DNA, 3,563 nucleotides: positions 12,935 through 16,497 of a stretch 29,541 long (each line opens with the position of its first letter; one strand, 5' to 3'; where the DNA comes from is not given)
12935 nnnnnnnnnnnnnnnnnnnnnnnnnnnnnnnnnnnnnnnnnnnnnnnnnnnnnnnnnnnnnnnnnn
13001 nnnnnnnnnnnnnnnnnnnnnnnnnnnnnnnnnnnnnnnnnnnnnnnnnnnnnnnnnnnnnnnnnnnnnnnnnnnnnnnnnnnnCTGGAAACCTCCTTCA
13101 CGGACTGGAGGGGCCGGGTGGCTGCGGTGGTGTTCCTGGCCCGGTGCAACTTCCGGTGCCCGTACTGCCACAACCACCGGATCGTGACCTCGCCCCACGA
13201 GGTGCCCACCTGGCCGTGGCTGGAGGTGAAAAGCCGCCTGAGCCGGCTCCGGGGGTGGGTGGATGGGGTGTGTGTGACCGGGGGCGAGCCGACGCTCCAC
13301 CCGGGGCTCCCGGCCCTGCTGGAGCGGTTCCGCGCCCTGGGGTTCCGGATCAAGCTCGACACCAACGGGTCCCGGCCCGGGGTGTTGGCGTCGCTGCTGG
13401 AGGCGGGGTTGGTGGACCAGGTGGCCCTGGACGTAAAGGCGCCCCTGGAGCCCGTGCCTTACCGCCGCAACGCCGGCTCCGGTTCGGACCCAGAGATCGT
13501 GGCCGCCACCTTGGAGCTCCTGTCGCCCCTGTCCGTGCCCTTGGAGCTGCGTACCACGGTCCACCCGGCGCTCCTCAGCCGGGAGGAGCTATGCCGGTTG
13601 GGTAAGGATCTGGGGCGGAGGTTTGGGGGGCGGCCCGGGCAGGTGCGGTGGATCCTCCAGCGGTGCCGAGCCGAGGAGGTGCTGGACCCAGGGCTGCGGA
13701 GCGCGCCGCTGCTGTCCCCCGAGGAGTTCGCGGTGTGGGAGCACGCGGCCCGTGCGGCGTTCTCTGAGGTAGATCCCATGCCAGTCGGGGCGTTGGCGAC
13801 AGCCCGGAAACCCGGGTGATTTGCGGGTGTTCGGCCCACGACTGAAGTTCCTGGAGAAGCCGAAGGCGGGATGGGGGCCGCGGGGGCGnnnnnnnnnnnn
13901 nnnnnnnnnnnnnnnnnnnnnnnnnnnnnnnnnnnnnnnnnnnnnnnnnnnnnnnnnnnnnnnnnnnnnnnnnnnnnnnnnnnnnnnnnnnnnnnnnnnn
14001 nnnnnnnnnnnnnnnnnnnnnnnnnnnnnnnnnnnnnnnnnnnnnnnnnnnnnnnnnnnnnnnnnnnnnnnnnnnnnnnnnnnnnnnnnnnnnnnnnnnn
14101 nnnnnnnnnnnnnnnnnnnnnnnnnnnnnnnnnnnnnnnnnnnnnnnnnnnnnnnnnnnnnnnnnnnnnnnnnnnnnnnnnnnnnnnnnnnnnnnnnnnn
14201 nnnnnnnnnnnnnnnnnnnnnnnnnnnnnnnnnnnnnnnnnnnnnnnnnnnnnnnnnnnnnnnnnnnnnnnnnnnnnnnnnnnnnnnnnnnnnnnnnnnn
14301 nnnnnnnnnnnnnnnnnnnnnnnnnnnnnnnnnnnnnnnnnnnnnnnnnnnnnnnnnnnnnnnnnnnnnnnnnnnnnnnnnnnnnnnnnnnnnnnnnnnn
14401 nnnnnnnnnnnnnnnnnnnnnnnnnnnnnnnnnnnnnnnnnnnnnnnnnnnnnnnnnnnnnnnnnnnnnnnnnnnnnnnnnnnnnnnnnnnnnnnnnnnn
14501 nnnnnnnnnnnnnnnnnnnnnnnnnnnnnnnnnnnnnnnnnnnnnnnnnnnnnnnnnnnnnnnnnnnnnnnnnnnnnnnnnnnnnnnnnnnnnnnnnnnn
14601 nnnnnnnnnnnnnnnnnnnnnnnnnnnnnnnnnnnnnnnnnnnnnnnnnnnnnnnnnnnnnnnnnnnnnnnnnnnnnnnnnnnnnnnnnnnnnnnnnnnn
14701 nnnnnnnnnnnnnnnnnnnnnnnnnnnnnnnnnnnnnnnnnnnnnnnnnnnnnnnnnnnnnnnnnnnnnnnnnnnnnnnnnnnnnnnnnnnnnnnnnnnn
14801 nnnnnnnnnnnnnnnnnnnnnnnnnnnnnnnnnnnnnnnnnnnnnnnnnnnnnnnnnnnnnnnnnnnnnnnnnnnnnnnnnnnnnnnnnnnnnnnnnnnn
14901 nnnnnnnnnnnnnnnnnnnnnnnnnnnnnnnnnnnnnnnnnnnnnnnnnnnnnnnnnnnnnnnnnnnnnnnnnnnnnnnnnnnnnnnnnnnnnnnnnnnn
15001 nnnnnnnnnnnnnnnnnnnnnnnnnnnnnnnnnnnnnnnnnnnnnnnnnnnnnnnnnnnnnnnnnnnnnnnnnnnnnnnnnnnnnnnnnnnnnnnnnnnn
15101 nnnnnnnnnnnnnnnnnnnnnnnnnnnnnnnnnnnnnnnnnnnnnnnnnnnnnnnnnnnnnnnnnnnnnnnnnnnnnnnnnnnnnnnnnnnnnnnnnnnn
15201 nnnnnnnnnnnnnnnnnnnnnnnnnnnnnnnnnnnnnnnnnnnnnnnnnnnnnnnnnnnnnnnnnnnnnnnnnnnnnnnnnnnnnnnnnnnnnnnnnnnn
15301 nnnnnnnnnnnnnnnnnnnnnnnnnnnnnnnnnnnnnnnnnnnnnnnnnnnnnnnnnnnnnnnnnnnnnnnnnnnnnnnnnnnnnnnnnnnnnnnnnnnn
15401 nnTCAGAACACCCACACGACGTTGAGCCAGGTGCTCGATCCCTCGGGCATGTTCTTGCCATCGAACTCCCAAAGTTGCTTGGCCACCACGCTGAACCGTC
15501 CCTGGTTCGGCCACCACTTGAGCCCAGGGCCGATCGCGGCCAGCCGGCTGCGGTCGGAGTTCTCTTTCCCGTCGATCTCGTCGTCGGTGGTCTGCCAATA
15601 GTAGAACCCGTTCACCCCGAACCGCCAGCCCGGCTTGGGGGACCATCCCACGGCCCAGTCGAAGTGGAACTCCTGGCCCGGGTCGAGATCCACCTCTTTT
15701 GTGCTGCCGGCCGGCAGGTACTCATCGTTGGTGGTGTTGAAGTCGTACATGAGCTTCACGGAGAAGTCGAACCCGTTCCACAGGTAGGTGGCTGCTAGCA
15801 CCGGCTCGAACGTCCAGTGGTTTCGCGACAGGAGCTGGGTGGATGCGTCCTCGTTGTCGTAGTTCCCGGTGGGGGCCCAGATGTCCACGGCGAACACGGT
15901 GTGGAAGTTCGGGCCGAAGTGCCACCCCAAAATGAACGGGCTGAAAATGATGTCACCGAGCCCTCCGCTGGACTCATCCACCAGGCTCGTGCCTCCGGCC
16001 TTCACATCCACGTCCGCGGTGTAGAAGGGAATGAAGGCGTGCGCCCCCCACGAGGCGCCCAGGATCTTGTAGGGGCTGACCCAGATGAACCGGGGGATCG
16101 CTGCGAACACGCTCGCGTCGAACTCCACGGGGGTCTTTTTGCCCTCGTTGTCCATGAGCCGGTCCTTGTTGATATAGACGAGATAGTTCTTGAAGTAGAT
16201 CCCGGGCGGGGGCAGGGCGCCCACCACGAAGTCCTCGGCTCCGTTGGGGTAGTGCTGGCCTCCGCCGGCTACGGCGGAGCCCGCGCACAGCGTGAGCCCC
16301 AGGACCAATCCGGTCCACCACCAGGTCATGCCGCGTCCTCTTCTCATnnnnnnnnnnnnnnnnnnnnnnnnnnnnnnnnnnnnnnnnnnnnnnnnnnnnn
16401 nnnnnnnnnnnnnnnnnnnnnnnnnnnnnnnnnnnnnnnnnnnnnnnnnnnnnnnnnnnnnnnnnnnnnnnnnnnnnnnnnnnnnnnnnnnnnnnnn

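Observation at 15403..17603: beta-RFAP-synthase-like GHMP enzyme co-transcribed with a phenol-type porin from a -24/-12 promoter, next to the carboxylase locus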

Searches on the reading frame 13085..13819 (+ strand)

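Call 73: search_protein_families(library=pfam, proteins=[window:13085-13819:+], max_evalue=0.001)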
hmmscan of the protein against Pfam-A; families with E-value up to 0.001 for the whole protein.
window:13085-13819:+ (244 aa): 2 families
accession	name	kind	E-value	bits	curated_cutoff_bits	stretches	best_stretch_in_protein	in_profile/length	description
PF04055.27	Radical_SAM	-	7.9e-21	75.4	29.5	1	16-161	2-152/166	Radical SAM superfamily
PF13353.11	Fer4_12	-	5.3e-05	24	22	1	13-84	7-79/137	4Fe-4S single cluster domain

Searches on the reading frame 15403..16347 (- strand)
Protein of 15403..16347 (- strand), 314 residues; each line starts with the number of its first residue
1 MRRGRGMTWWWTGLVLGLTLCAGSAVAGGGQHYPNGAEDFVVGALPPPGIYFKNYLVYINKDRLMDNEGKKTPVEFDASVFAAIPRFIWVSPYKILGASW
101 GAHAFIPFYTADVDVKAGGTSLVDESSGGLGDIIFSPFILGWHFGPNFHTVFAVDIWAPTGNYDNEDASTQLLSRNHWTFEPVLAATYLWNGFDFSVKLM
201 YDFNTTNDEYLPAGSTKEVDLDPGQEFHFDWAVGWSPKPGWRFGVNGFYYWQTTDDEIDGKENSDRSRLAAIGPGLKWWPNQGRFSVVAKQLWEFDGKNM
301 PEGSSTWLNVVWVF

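Call 9: search_protein_families(library=pfam, proteins=[window:15403-16347:-], max_evalue=0.01)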
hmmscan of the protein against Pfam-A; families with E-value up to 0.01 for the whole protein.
window:15403-16347:- (314 aa): 1 family
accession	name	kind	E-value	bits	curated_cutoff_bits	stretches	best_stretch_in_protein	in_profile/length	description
PF13557.12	Phenol_MetA_deg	-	9e-66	222.8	22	1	62-309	2-241/242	Putative MetA-pathway of phenol degradation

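Call 10: search_protein_families(library=ncbifam, proteins=[window:15403-16347:-], max_evalue=0.01)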
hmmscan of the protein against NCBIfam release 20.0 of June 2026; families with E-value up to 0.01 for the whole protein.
window:15403-16347:- (314 aa): 0 families
